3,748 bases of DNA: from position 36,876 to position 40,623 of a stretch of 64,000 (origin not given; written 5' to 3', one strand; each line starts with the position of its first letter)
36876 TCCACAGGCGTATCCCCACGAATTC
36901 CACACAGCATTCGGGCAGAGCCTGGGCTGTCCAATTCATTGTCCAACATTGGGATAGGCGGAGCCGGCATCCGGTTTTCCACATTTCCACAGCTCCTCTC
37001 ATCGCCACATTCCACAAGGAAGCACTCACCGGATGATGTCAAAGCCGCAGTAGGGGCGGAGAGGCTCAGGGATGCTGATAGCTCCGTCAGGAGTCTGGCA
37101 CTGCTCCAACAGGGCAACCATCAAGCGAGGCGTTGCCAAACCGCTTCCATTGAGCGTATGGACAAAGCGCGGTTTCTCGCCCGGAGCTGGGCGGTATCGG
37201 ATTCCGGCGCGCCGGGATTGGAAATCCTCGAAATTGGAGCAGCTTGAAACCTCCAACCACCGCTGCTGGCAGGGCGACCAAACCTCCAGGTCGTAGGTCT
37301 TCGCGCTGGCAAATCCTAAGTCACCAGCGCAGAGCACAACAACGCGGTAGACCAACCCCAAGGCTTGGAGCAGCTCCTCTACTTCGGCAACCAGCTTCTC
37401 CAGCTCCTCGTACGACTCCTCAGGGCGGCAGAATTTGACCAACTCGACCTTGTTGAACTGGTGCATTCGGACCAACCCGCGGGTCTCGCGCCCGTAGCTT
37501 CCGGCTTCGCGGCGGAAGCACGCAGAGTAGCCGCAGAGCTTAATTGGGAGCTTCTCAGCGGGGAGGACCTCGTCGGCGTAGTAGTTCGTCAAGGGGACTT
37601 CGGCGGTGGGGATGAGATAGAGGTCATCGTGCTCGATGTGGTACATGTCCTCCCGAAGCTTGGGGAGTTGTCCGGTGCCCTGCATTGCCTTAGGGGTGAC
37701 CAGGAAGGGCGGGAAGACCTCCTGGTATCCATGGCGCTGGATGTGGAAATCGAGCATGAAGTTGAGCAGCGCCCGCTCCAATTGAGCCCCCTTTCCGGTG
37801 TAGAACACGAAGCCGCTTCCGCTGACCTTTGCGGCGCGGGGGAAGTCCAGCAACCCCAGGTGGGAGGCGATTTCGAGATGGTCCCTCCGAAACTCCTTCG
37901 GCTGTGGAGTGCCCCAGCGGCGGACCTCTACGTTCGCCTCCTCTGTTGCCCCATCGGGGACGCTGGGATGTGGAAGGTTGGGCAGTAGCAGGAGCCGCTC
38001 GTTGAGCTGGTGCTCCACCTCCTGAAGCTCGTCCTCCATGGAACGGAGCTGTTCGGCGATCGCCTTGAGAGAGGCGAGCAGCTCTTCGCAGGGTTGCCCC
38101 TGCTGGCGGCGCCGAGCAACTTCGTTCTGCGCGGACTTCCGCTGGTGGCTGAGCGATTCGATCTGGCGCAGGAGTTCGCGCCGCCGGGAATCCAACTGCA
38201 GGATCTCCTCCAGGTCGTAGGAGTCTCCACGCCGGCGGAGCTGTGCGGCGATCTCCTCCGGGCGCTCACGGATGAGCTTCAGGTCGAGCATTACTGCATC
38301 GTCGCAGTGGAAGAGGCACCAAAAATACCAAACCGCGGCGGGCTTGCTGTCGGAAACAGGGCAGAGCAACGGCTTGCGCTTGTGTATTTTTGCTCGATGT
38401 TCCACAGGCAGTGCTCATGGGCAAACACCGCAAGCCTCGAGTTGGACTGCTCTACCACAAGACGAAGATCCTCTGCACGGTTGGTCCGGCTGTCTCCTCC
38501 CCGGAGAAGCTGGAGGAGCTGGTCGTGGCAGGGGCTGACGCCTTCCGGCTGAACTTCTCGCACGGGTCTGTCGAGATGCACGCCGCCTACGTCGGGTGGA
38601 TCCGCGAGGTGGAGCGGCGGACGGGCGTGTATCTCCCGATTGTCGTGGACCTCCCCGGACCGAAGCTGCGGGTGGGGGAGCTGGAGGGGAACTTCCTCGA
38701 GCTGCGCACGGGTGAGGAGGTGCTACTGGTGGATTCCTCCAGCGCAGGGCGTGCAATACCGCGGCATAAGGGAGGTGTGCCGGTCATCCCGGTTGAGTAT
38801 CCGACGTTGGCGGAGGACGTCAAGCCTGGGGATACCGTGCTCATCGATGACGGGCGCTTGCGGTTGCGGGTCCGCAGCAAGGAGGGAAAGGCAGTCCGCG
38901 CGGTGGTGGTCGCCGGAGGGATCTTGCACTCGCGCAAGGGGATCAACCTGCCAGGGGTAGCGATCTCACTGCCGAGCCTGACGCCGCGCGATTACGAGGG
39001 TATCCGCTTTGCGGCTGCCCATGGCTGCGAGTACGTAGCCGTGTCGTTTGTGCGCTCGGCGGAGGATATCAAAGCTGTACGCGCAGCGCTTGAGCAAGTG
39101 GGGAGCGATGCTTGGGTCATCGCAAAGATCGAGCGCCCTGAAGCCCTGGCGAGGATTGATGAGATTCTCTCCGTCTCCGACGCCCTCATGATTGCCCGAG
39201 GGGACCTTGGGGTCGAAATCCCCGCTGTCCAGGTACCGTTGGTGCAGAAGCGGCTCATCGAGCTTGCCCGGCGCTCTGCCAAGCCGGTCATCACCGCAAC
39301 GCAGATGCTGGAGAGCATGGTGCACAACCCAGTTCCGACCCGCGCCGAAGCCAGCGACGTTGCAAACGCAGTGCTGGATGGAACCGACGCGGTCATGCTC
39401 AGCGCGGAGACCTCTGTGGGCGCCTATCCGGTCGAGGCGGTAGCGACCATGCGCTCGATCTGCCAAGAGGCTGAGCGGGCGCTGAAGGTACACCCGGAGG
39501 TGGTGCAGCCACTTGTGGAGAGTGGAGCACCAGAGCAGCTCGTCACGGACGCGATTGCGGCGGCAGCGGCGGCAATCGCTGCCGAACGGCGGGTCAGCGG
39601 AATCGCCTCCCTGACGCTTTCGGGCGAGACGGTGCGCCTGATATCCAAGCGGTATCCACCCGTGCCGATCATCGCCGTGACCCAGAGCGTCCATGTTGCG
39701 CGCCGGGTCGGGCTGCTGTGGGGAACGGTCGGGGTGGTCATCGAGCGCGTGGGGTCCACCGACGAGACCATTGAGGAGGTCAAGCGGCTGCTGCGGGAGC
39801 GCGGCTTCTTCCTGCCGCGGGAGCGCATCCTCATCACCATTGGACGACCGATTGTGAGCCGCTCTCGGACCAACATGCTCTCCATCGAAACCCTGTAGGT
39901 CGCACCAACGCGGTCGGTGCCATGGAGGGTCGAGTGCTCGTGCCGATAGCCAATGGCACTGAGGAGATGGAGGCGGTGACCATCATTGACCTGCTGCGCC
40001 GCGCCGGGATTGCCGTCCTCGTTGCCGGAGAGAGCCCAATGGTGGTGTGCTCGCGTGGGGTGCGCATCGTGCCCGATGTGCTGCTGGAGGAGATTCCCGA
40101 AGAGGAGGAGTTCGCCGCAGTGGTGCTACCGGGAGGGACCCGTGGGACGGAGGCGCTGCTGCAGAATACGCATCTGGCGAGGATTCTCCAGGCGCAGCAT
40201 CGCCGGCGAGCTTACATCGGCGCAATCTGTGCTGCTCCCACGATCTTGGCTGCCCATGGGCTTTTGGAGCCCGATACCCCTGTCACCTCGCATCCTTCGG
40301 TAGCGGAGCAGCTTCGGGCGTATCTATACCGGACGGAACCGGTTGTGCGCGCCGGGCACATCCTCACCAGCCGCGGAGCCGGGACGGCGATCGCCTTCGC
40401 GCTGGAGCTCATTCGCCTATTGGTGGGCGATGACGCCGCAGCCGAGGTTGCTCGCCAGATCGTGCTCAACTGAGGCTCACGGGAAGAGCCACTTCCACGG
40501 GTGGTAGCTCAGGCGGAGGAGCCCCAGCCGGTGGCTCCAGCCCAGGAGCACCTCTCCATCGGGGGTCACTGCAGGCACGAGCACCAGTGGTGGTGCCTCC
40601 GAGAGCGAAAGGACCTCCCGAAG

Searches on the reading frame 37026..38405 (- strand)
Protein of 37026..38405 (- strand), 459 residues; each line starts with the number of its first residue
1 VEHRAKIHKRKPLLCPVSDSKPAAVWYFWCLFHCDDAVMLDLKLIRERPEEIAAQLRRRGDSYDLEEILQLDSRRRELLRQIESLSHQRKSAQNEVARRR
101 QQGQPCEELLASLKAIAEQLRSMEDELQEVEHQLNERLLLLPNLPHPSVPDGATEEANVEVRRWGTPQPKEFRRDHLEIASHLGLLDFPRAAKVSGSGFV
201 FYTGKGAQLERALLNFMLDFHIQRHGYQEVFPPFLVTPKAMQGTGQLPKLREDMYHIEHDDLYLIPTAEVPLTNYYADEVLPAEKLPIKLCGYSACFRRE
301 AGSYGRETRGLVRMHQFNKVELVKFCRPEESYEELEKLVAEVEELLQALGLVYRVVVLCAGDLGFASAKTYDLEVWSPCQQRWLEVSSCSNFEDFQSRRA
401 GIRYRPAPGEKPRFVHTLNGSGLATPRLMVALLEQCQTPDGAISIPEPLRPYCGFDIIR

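Call 9: search_protein_families(library=pfam, proteins=[window:37026-38405:-])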
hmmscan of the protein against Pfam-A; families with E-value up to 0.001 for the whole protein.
window:37026-38405:- (459 aa): 3 families
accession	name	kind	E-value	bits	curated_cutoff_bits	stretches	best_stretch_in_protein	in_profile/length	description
PF00587.30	tRNA-synt_2b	-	2.1e-40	139.1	29.3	1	259-435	8-178/179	tRNA synthetase class II core domain (G, H, P, S and T)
PF02403.27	Seryl_tRNA_N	-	2.1e-23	83.1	28.2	1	39-145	1-108/108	Seryl-tRNA synthetase N-terminal domain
PF05531.17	NPV_P10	-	0.00041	21.2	29.8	1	79-145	10-74/75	Nucleopolyhedrovirus P10 protein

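Call 12: find_related_loci(query=window:37026-38291:-, collection=genome_contigs, flank=10000)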
Query window:37026-38291:- (421 aa) in genome_contigs; peptide patterns used: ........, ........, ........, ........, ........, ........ (x = any residue, [..] = any of these).
600 stretches matched a pattern (row limit reached: there are more); 597 encode a relative of the query (tblastn E <= 1e-3); the best 80 are kept; 80 distinct loci.
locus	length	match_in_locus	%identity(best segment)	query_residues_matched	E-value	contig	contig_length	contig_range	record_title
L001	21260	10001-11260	58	1-420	1e-178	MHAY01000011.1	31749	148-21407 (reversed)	MAG: Ignavibacteria bacterium RIFOXYC2_FULL_35_21 rifoxyc2_full_scaffold_1247, whole genome shotgun sequence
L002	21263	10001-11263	56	1-420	2e-166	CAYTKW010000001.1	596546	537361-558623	MAG TPA_asm: uncultured Bacteroidota bacterium isolate binchicken_co30_42 genome assembly, contig: NODE_4_length_596546_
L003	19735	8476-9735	54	1-420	3e-166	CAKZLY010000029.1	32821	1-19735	MAG TPA_asm: uncultured Ignavibacteria bacterium isolate SRR5214706_bin.14_CONCOCT_v1.1_MAG genome assembly, contig: ERZ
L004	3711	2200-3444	55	4-417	5e-172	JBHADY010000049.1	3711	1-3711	MAG: Ignavibacteriota bacterium isolate Meta-D_MAG_47 Meta-D__90214, whole genome shotgun sequence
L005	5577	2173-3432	60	1-420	3e-167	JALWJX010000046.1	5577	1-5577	MAG: Candidatus Kapaibacterium sp. isolate M17_metabat1_scaf2bin.117 M17_NODE_20028_length_5577_cov_2.149358, whole geno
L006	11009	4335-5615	57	1-420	4e-164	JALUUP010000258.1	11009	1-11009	MAG: Bacteroidetes bacterium isolate 128-326_metabat1_scaf2bin.027 128-326_scaffold_2918_c1, whole genome shotgun sequen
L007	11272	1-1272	54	1-420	4e-164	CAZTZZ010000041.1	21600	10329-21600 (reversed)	MAG TPA_asm: uncultured Ignavibacteriaceae bacterium isolate binchicken_co275_501 genome assembly, contig: NODE_3078_len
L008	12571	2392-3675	56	1-420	5e-164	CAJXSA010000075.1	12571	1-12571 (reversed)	MAG TPA_asm: uncultured Ignavibacteria bacterium isolate SRR6201696_bin.15_MetaBAT_v2.12.1_MAG genome assembly, contig:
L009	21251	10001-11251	60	1-416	6e-164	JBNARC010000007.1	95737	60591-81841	MAG: Moorellales bacterium isolate Kamch4316-2DMB-05 bin25.fa-7, whole genome shotgun sequence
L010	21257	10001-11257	58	1-416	4e-163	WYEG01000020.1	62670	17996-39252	MAG: Caldimicrobium sp. isolate EvPrim.Bin5 NODE_37_length_62670_cov_30.5526, whole genome shotgun sequence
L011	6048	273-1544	53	1-420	3e-163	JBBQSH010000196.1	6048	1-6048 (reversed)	MAG: Ignavibacteriales bacterium isolate Co_metawrap_1736 Cmw_1736_k141_20314756_length_6048_cov_23.0000, whole genome s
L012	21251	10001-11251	56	1-416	3e-161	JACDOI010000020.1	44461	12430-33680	MAG: Bacillota bacterium isolate GB_MAG17_124 c_000000000625, whole genome shotgun sequence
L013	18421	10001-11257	53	1-420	4e-161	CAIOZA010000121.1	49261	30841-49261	MAG: uncultured Ignavibacteria bacterium isolate KTt_bin-1687 genome assembly, contig: bin-1687:121/148, whole genome sh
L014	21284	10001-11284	55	1-420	5e-161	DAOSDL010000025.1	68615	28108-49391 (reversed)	MAG TPA_asm: Bacteroidota bacterium isolate AMR_MDS_1832 NODE_273_length_68615_cov_10.000642, whole genome shotgun seque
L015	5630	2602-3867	54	1-421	6e-163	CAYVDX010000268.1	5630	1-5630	MAG TPA_asm: uncultured Calditrichaceae bacterium isolate SRP163575_co2_215 genome assembly, contig: NODE_19336_length_5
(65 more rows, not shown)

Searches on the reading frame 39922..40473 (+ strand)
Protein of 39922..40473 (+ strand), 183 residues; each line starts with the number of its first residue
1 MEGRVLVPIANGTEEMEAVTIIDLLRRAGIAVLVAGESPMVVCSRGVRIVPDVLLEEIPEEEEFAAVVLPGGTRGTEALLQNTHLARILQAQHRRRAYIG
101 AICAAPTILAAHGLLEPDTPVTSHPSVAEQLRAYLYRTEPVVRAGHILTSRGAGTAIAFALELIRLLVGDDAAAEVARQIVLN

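Call 9: search_protein_families(library=pfam, proteins=[window:39922-40473:+])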
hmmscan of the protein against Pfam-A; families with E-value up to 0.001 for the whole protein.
window:39922-40473:+ (183 aa): 1 family
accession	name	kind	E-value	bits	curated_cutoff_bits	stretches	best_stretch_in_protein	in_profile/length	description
PF01965.30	DJ-1_PfpI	-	1.1e-39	136.3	26.6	1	4-165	2-164/165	DJ-1/PfpI family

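Call 13: find_encoding_contigs(protein=window:39922-40473:+, flank=10000, max_places=6)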
Protein window:39922-40473:+ (183 aa): 24 contigs read that carry it; 6 places shown.
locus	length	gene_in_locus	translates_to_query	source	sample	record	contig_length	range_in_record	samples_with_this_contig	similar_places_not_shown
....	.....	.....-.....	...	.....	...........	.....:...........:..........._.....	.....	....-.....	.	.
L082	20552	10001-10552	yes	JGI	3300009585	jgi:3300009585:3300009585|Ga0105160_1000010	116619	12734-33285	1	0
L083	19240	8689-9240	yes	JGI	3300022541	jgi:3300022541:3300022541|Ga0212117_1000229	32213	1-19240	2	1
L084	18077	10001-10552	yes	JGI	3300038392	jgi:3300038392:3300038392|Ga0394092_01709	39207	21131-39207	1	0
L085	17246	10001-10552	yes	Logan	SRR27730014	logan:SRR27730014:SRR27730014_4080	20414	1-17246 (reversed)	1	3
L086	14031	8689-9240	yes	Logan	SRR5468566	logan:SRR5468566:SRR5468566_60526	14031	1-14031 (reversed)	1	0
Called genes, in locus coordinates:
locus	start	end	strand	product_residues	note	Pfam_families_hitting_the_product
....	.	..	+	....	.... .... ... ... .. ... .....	?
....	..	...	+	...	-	-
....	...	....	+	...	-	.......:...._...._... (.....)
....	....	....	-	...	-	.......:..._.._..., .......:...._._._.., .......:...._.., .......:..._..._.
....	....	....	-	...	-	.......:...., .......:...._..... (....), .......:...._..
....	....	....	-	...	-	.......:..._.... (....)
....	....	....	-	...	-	-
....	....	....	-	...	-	-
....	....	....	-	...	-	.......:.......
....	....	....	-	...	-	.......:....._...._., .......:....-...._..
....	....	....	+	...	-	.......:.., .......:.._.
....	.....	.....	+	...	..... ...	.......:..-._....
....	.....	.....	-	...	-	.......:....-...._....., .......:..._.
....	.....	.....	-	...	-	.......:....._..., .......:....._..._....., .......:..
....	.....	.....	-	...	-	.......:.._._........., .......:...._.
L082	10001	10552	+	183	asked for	PF01965:DJ-1_PfpI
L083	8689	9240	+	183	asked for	PF01965:DJ-1_PfpI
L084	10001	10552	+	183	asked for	PF01965:DJ-1_PfpI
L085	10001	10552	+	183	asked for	PF01965:DJ-1_PfpI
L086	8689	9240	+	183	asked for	PF01965:DJ-1_PfpI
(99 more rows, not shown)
